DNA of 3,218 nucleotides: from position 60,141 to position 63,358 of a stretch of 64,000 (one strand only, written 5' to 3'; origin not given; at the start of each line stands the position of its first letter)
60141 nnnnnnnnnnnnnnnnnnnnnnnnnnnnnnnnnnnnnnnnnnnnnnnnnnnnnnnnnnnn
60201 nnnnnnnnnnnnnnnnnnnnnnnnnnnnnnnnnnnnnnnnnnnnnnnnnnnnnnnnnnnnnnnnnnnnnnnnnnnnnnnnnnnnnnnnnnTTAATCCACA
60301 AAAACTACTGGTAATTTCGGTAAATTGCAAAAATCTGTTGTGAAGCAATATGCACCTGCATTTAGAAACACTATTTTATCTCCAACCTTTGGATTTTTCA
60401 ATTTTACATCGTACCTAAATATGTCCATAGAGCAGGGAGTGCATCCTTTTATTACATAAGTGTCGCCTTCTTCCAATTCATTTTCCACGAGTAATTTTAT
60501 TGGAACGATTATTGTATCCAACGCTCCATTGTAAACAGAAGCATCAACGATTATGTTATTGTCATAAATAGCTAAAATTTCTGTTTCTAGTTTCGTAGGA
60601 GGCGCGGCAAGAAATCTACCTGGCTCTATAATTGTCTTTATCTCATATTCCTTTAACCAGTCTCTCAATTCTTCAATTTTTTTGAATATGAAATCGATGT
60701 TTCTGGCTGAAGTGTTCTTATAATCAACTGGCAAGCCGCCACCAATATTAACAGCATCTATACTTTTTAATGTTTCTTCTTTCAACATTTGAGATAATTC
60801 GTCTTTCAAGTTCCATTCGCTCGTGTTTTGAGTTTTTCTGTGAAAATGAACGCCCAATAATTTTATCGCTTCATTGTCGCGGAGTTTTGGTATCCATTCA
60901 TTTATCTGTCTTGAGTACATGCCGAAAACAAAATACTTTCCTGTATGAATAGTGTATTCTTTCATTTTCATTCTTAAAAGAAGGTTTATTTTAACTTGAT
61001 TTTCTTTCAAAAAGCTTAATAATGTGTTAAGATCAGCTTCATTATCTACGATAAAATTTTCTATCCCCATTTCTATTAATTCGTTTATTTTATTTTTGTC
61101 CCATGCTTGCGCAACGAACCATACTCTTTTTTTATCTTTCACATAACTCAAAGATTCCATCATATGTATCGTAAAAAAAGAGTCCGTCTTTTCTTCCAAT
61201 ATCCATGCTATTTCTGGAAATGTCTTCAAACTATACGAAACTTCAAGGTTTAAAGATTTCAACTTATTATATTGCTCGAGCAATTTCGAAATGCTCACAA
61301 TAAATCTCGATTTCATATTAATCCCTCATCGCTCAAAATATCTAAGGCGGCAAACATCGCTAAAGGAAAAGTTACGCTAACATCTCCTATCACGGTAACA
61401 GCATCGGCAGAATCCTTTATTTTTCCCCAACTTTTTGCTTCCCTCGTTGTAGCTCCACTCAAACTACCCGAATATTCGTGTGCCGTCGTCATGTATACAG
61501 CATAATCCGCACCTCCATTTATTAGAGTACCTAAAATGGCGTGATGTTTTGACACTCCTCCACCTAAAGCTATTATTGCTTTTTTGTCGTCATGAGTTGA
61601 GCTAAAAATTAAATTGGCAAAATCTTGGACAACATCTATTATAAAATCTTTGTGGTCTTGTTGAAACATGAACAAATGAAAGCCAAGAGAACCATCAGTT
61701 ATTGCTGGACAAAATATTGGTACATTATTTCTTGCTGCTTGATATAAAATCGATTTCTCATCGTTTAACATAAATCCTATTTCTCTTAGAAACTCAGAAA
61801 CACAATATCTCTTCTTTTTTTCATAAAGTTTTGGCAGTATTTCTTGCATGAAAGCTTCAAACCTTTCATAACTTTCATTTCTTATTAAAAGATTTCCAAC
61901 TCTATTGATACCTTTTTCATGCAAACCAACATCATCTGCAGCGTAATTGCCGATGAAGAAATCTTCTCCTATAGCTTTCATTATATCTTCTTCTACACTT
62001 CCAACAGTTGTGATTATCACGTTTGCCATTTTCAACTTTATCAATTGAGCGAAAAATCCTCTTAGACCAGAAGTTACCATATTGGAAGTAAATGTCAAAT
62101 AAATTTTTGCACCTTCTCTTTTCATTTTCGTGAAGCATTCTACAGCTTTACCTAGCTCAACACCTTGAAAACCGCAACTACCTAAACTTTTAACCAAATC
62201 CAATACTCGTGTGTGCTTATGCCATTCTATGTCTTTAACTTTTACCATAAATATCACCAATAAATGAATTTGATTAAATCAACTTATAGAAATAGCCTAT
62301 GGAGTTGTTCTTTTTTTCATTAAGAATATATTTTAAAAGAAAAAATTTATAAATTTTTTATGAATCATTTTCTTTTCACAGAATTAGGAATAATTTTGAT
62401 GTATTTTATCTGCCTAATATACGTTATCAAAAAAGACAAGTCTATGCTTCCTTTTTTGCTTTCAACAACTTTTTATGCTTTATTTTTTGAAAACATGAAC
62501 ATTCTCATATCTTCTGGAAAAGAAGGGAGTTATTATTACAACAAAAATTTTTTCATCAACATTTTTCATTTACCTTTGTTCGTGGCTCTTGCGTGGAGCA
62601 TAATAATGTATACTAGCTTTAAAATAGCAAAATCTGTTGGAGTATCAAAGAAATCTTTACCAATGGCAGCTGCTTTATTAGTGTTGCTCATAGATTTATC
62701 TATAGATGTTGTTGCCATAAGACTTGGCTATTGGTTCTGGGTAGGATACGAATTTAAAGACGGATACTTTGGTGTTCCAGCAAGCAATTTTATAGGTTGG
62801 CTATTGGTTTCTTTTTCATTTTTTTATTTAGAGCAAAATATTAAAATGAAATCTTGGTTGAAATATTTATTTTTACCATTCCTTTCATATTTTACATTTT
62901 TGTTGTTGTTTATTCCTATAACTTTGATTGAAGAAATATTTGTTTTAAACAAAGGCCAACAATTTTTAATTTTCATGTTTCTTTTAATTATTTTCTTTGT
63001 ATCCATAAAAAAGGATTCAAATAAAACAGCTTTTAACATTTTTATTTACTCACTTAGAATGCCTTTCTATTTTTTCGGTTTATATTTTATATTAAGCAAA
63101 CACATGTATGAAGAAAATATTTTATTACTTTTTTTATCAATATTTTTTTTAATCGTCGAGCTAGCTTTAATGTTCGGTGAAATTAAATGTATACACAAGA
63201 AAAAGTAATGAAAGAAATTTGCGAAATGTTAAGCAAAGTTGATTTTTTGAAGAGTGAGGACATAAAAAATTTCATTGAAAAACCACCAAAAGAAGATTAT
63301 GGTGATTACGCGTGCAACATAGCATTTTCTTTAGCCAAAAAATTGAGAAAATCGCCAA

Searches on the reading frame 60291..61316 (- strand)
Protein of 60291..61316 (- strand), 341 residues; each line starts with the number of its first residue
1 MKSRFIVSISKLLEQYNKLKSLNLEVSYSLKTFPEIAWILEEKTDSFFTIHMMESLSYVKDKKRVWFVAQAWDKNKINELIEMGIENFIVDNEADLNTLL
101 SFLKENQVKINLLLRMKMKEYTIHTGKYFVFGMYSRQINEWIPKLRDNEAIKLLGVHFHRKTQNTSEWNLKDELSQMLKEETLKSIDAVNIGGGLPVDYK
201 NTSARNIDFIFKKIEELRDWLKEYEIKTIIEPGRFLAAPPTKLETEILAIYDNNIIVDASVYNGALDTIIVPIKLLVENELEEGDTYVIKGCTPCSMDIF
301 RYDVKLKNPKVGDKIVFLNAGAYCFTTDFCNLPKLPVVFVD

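Call 21: search_protein_families(library=pfam, proteins=[window:60291-61316:-], max_evalue=0.001)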
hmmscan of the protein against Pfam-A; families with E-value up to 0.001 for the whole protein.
window:60291-61316:- (341 aa): 2 families
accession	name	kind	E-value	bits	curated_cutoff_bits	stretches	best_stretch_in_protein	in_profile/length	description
PF02784.22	Orn_Arg_deC_N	-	1.9e-15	57.4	23.4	1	55-238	54-247/247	Pyridoxal-dependent decarboxylase, pyridoxal binding domain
PF00278.28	Orn_DAP_Arg_deC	-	0.00011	22.9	23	1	253-321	24-95/95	Pyridoxal-dependent decarboxylase, C-terminal sheet domain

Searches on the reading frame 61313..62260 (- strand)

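Call 21: search_protein_families(library=pfam, proteins=[window:61313-62260:-], max_evalue=0.001)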
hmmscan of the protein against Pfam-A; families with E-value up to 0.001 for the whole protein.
window:61313-62260:- (315 aa): 1 family
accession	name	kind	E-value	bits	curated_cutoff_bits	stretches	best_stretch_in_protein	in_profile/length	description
PF01916.23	DS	-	1e-101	340.5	27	1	21-302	1-285/288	Deoxyhypusine synthase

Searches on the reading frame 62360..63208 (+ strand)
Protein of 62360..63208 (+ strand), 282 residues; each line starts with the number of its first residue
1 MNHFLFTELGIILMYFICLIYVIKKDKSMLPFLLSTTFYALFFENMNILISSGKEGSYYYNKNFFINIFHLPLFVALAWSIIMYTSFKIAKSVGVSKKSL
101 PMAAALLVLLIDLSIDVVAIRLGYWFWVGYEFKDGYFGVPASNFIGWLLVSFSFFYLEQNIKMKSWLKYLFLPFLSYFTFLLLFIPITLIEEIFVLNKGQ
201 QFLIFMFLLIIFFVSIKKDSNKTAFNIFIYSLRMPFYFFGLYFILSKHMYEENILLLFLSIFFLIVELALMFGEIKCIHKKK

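Call 21: search_protein_families(library=pfam, proteins=[window:62360-63208:+], max_evalue=0.001)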
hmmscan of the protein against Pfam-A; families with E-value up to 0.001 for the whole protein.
window:62360-63208:+ (282 aa): 1 family
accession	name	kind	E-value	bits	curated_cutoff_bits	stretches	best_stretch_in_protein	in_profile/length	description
PF04240.17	Caroten_synth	-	4.3e-15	56.6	25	1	9-191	8-193/209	Carotenoid biosynthesis protein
